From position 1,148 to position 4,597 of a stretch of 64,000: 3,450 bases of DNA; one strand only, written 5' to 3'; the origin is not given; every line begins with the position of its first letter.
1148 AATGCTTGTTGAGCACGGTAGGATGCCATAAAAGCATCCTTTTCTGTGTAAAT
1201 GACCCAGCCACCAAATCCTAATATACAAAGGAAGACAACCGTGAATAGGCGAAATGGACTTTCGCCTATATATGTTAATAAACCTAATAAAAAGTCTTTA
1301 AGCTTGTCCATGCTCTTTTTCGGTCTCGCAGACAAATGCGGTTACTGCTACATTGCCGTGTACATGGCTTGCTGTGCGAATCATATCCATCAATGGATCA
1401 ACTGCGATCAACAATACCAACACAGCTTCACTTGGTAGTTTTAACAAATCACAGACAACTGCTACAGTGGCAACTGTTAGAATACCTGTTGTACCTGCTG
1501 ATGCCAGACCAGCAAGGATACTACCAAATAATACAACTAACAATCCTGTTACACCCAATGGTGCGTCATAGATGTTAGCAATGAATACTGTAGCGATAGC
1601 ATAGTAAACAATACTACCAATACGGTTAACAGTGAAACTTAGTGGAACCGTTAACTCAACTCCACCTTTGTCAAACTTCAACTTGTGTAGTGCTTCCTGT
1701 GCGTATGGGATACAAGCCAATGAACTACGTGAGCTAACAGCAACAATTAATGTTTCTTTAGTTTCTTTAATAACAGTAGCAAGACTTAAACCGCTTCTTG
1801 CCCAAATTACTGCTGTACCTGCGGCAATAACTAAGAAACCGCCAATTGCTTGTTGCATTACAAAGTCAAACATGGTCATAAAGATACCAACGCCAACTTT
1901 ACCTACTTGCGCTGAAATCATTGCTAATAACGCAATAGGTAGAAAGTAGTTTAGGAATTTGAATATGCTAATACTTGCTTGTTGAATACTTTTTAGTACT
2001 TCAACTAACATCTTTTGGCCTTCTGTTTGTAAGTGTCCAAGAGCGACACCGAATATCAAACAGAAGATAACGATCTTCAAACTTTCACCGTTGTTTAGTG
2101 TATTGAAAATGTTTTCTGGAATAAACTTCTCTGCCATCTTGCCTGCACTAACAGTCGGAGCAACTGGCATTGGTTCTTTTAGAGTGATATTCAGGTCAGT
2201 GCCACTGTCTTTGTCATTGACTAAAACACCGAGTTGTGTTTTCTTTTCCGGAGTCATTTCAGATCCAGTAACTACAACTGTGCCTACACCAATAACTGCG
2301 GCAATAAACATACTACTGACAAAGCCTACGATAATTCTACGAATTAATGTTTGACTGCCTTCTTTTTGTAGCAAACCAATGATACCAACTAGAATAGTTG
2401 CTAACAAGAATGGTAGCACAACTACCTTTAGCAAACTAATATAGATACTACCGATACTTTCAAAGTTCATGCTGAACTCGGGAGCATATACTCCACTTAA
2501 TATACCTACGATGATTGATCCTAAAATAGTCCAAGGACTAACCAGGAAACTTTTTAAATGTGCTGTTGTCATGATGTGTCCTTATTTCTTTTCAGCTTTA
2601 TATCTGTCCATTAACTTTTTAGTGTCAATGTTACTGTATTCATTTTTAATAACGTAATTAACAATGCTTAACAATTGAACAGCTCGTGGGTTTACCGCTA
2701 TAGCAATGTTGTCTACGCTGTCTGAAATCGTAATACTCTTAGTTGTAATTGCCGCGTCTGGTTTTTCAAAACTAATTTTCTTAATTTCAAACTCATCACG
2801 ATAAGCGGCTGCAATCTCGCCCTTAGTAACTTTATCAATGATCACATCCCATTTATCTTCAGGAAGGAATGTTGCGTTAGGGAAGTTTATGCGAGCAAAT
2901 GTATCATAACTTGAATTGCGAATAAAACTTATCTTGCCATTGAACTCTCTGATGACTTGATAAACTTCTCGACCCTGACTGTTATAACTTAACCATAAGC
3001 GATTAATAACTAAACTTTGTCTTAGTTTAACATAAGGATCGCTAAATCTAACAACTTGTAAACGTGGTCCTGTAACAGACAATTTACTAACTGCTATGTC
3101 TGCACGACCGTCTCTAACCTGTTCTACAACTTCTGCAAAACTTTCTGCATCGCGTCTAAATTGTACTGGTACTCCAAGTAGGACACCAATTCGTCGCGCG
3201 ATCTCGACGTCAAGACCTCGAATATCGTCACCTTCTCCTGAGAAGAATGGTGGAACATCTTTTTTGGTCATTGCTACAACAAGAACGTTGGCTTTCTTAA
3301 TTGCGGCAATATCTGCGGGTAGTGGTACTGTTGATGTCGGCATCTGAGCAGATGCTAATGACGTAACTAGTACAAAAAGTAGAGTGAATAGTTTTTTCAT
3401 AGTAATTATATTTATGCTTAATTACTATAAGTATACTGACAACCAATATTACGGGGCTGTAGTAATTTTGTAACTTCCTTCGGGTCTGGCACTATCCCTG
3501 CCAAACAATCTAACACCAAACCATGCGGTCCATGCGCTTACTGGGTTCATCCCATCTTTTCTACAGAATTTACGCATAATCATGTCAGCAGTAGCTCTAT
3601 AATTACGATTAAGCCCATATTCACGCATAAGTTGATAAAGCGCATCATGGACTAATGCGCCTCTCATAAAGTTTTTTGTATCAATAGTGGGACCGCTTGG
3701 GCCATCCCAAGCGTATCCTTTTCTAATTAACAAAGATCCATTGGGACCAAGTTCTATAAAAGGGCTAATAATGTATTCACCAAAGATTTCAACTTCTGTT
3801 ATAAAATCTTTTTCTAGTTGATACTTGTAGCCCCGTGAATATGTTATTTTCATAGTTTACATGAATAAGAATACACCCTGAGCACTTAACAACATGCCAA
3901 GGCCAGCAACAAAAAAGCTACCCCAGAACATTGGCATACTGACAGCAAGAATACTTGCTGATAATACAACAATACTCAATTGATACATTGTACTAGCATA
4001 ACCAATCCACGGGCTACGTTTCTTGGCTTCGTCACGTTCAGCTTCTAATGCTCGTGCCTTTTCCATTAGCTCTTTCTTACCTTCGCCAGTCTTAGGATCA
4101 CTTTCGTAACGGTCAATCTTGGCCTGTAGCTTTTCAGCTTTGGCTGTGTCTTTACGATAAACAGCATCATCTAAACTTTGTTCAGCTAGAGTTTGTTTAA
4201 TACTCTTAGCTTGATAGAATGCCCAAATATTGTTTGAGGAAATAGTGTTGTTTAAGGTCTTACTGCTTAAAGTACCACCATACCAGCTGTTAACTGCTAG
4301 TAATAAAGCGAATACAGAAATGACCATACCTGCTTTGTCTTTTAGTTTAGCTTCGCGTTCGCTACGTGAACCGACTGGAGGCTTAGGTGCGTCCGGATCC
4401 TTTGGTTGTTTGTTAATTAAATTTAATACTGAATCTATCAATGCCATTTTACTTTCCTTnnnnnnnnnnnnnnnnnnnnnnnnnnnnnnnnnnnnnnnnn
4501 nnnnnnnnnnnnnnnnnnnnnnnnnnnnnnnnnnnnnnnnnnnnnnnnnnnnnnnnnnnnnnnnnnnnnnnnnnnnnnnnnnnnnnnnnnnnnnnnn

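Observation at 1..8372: Host-like nutrient and central-metabolism module at the window start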

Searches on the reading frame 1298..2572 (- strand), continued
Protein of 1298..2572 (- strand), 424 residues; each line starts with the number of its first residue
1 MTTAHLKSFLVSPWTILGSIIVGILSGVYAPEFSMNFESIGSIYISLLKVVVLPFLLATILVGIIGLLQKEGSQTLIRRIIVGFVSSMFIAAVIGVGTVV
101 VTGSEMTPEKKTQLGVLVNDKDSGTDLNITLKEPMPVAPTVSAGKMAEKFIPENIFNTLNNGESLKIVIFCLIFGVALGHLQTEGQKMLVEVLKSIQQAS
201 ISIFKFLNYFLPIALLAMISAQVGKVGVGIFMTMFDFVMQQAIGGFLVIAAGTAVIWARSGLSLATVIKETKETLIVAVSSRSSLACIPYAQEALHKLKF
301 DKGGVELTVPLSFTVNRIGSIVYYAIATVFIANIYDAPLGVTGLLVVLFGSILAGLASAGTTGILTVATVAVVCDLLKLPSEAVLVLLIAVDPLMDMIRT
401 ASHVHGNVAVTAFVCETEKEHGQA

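Call 82: search_solved_structures(query=window:1298-2572:-, max_evalue=0.00001, show_alignments=2)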
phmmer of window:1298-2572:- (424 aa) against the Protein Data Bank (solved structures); distinct sequences matched with E-value up to 0.00001: 45.
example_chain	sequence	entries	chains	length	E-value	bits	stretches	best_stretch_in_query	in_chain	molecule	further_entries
9bgz_A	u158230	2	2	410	2e-28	103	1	18-420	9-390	Aspartate transporter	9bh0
9bgy_A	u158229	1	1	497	5.7e-28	101.5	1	18-420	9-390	Aspartate transporter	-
7ngh_A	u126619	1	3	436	1.7e-25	93.4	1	14-421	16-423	Proton/glutamate symporter, SDF family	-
5dwy_A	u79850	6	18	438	1.7e-25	93.3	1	14-421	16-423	Proton/glutamate symporter, SDF family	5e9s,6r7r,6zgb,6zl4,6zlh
4ky0_A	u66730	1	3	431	1.9e-25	93.2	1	14-421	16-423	Proton/glutamate symporter, SDF family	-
6xwn_A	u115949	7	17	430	2e-25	93.1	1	14-421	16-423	Proton/glutamate symporter, SDF family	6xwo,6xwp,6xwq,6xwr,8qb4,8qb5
8afa_A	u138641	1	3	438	3.2e-24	89.1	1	14-421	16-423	Proton/glutamate symporter, SDF family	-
31ic_A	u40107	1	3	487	3.4e-24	89.1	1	155-419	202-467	Excitatory amino acid transporter 3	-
6s3q_A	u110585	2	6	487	5.6e-24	88.4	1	155-419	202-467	Excitatory amino acid transporter 3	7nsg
6x3e_A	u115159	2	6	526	6.2e-24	88.2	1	155-419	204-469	Excitatory amino acid transporter 3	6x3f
6x2l_A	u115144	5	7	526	8.3e-24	87.8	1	159-419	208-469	Excitatory amino acid transporter 3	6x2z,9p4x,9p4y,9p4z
6wzb_A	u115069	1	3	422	1.5e-23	86.9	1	15-418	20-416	Glutamate transporter homolog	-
6bat_A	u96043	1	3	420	2e-23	86.5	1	15-418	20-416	Glutamate transporter homolog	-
6x01_A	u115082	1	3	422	2.7e-23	86.1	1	15-418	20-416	Glutamate transporter homolog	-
7rcp_A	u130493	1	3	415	2.8e-23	86.1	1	15-418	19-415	Glutamate transporter homolog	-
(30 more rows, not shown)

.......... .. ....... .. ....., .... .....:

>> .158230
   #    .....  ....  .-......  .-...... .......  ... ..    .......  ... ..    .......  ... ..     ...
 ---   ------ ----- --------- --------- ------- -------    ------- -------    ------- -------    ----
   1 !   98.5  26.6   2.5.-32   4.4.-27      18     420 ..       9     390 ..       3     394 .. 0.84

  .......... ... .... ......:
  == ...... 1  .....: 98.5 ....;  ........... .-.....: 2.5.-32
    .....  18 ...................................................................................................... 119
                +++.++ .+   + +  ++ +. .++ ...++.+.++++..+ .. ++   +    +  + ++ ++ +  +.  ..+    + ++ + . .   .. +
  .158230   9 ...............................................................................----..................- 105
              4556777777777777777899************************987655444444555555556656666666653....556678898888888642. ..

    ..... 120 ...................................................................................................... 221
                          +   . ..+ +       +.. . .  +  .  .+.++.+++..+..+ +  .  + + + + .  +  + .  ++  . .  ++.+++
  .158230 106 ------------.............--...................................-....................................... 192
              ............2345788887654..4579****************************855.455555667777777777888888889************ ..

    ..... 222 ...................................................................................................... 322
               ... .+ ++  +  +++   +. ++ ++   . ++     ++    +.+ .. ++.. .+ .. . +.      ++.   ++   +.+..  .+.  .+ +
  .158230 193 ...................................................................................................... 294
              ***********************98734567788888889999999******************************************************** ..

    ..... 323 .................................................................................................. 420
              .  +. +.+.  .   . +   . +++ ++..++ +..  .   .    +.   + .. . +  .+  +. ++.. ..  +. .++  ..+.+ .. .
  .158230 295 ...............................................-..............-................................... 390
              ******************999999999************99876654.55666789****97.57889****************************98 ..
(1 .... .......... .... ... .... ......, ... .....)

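Call 87: search_protein_families(library=phrogs, proteins=[L096:500-4642:+, L098:3765-5369:+], max_evalue=0.00001)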
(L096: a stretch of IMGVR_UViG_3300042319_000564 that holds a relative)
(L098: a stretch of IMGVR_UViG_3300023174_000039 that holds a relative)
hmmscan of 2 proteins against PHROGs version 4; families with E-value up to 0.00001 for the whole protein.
L096:500-4642:+ (1381 aa): 0 families

L098:3765-5369:+ (535 aa): 0 families

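Call 90: search_dna_similar(query=window:1298-2572:-, collection=phages, mode=protein, max_rows=15)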
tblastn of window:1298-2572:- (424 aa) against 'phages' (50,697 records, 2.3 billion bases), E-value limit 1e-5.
Records with a match: 29; places in all: 31; records where one place covers at least 80% of the query: 20.
Best place of each record, by identity: <60% 29.
By first word of the organism name: Acinetobacter 12; Salmonella 8; Bacteriophage 4; Escherichia 2; Enterococcus 2; Staphylococcus 1.
By host as written in the record: - 17; Homo sapiens 5; Salmonella enterica subsp. enterica serovar Kentucky 3; Escherichia coli O157:H7 ATCC 43895 2; Staphylococcus aureus 1; Enterococcus faecalis 1.
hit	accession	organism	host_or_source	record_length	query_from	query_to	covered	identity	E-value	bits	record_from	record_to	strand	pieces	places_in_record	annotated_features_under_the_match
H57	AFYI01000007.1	Salmonella enterica subsp. enterica serovar Infantis str. ...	Homo sapiens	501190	41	420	90%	24.5%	3e-17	90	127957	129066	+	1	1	proton/sodium-glutamate symport protein GltT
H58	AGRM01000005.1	Salmonella enterica subsp. houtenae str. ATCC BAA-1581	Homo sapiens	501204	41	420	90%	24.5%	3e-17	90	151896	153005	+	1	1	proton/sodium-glutamate symport protein GltT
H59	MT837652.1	Bacteriophage sp.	human fecal samples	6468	30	423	93%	23.5%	1e-12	76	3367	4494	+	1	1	record has no annotation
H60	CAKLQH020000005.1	Acinetobacter phage MD-2021a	not known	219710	40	421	90%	24.2%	8e-18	92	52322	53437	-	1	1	gltP_2: glutamate/aspartate:proton symporter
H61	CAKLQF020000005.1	Acinetobacter phage MD-2021a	not known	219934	40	421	90%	24.2%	8e-18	92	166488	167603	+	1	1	gltP_2: glutamate/aspartate:proton symporter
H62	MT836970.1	Bacteriophage sp.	human fecal samples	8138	30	416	91%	23.8%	5e-8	61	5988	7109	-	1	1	record has no annotation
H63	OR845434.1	Escherichia phage ECO95 1-6-1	Escherichia coli O157:H7 ATCC 43895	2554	29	420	92%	23.4%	2e-18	93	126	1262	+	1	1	record has no annotation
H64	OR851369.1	Salmonella phage S.Kent 1-2-1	Salmonella enterica subsp. enterica ...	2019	29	420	92%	23.4%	4e-18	92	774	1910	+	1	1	record has no annotation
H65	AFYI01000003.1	Salmonella enterica subsp. enterica serovar Infantis str. ...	Homo sapiens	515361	29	420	92%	23.4%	6e-18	92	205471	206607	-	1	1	aerobic C4-dicarboxylate transport protein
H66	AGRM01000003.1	Salmonella enterica subsp. houtenae str. ATCC BAA-1581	Homo sapiens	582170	29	420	92%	23.4%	6e-18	92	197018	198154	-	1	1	aerobic C4-dicarboxylate transport protein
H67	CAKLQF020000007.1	Acinetobacter phage MD-2021a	not known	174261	37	419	90%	23.7%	3e-9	66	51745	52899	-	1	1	ydjN: sodium:dicarboxylate symporter YdjN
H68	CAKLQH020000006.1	Acinetobacter phage MD-2021a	not known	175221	37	419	90%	23.7%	3e-9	66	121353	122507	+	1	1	ydjN: sodium:dicarboxylate symporter YdjN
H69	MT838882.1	Bacteriophage sp.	human fecal samples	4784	37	414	81%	26.3%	3e-14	103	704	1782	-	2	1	record has no annotation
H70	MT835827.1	Bacteriophage sp.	human fecal samples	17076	30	419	92%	23.0%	6e-10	67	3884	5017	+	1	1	record has no annotation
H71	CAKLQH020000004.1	Acinetobacter phage MD-2021a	not known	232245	29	416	92%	23.0%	7e-15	83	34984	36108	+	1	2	dctA_1: C4-dicarboxylate transport protein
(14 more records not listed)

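Call 104: find_encoding_contigs(protein=P0213, flank=10000, max_places=2)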
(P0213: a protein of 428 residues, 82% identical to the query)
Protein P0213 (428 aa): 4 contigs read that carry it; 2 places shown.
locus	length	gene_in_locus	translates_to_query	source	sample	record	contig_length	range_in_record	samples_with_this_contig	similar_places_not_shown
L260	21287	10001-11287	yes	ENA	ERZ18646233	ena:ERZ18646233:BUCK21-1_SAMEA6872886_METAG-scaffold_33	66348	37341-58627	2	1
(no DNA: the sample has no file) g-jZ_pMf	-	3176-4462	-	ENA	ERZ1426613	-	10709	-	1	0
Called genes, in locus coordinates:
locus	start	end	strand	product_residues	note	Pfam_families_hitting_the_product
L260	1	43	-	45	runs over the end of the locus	-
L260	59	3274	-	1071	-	PF13385:Laminin_G_3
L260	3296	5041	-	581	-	-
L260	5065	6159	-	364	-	-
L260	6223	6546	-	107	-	PF01521:Fe-S_biosyn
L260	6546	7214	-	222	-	-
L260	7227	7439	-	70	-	PF01176:eIF-1a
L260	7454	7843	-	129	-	-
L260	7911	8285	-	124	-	-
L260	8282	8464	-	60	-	-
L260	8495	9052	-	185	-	PF06941:NT5C (weak)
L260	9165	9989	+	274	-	PF00497:SBP_bac_3, PF10613:Lig_chan-Glu_bd (weak)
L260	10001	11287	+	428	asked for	PF00375:SDF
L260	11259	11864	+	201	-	-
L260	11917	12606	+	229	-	PF01177:Asp_Glu_race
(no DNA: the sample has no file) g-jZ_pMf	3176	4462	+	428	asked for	PF00375:SDF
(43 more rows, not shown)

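Call 106: search_protein_representatives(protein=window:1298-2572:-)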
Query: 424 residues. Proteins with E-value up to 0.001 (for the whole library): 4412; up to 1e-10: 1853; up to 1e-30: 317. The best 150 are listed.
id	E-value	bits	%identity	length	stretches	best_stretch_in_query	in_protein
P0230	2.1e-204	695.5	79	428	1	4-423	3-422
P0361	2.7e-100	352.7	43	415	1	6-416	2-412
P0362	6.7e-85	302.1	85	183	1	1-172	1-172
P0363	1.5e-79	284.5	38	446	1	8-415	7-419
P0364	6.5e-76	272.5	55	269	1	6-261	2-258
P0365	2.1e-74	267.5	38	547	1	9-418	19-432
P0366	8.8e-74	265.5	38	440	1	11-419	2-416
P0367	5.5e-73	262.9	37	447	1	8-419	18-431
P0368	5.7e-73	262.8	37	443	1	8-415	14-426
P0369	5.1e-71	256.4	33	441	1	8-417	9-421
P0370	2.5e-68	247.5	34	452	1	7-421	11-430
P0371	3.4e-68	247.1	36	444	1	9-418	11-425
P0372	3.5e-68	247.1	35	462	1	7-417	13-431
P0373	1.7e-67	244.8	35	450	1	8-422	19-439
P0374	2.1e-67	244.5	36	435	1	10-417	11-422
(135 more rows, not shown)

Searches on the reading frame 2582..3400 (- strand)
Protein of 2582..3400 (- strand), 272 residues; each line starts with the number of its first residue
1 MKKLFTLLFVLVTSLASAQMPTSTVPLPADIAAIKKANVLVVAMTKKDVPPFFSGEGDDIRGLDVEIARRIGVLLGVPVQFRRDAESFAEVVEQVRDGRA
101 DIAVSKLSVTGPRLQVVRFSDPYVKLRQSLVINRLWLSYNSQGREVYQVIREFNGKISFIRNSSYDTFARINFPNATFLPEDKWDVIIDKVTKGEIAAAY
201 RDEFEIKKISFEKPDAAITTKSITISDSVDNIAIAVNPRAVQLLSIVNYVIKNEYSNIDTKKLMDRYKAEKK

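Call 5: search_protein_families(library=pfam, proteins=[window:2582-3400:-], max_evalue=0.01)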
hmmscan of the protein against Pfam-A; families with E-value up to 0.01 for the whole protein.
window:2582-3400:- (272 aa): 2 families
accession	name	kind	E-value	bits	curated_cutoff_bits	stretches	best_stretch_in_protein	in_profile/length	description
PF00497.25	SBP_bac_3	-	2.1e-16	60.3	26.4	1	43-267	3-129/132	Bacterial extracellular solute-binding proteins, family 3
PF10613.14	Lig_chan-Glu_bd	-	1.3e-05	25.7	30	1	87-132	66-111/115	Ligated ion channel L-glutamate- and glycine-binding site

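Call 39: search_protein_families(library=phrogs, proteins=[window:2582-3400:-], max_evalue=0.001)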
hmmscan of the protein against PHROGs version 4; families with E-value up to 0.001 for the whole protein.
window:2582-3400:- (272 aa): 1 family
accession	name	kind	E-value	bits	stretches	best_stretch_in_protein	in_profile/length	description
phrog_10776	-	unknown function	1.8e-16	60.7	1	1-254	25-258/674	-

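Call 46: search_protein_families(library=ncbifam, proteins=[window:2582-3400:-], max_evalue=0.001)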
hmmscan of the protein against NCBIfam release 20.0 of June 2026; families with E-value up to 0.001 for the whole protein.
window:2582-3400:- (272 aa): 7 families
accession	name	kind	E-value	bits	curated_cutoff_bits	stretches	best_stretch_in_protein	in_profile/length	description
NF008112.0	PRK10859.1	equivalog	1.5e-10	40.1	354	1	6-219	11-219/483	membrane-bound lytic murein transglycosylase MltF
TIGR01096.1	3A0103s03R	subfamily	6.1e-10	39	256.35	1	32-263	19-245/250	lysine/arginine/ornithine ABC transporter substrate-binding protein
NF008426.0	PRK11260.1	equivalog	1.4e-05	24.5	312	1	17-125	20-126/266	cystine ABC transporter substrate-binding protein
NF041765.1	ArtJ_Ecoli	equivalog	2.5e-05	24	510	1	47-266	29-239/243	arginine ABC transporter substrate-binding protein ArtJ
NF052427.1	StpK7MSMEG_1200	equivalog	3.1e-05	22.7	900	1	32-120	356-442/601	serine/threonine protein kinase StpK7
NF007029.0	PRK09495.1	equivalog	9e-05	22.4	303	1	26-126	13-110/248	glutamine ABC transporter substrate-binding protein GlnH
NF041764.1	ArtI_Ecoli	equivalog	0.00059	19.3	522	1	43-240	25-213/243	arginine ABC transporter substrate-binding protein ArtI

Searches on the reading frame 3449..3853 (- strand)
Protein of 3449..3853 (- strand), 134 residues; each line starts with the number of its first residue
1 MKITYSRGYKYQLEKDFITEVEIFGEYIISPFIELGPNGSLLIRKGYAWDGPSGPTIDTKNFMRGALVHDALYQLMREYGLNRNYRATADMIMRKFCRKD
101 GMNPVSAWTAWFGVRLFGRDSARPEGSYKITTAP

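Call 5: search_protein_families(library=pfam, proteins=[window:3449-3853:-], max_evalue=0.01)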
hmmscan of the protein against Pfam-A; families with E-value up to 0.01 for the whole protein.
window:3449-3853:- (134 aa): 1 family
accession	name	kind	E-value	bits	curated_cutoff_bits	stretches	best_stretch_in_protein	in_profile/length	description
PF07087.16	DUF1353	-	2.2e-05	24.4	22.5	1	60-114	42-91/91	Protein of unknown function (DUF1353)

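Call 39: search_protein_families(library=phrogs, proteins=[window:3449-3853:-], max_evalue=0.001)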
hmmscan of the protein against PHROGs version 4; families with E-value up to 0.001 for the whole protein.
window:3449-3853:- (134 aa): 2 families
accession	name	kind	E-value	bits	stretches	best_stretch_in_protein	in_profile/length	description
phrog_1158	-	tail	3.2e-23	83.4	1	7-127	20-136/205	tail assembly chaperone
phrog_6098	-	unknown function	1.7e-05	26.1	1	77-118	26-67/78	-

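Call 46: search_protein_families(library=ncbifam, proteins=[window:3449-3853:-], max_evalue=0.001)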
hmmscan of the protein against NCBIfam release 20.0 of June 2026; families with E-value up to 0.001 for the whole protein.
window:3449-3853:- (134 aa): 0 families

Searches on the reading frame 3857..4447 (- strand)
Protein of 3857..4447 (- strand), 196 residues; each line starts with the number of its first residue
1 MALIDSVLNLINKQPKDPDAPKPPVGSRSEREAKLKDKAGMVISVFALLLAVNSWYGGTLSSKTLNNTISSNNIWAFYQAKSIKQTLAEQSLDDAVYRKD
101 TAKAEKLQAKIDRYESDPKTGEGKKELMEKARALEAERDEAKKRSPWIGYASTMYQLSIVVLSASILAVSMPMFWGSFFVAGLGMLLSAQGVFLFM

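Call 5: search_protein_families(library=pfam, proteins=[window:3857-4447:-], max_evalue=0.01)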
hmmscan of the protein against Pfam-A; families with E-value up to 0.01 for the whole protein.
window:3857-4447:- (196 aa): 2 families
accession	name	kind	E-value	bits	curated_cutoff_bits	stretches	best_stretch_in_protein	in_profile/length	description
PF14235.11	DUF4337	-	2e-30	106.5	27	1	40-191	5-160/161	Domain of unknown function (DUF4337)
PF11026.13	DUF2721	-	0.0021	18.4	28.3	1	125-194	40-117/129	Protein of unknown function (DUF2721)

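Call 39: search_protein_families(library=phrogs, proteins=[window:3857-4447:-], max_evalue=0.001)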
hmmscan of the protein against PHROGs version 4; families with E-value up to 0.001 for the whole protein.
window:3857-4447:- (196 aa): 0 families

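Call 46: search_protein_families(library=ncbifam, proteins=[window:3857-4447:-], max_evalue=0.001)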
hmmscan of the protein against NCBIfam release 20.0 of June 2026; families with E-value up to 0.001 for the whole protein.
window:3857-4447:- (196 aa): 0 families
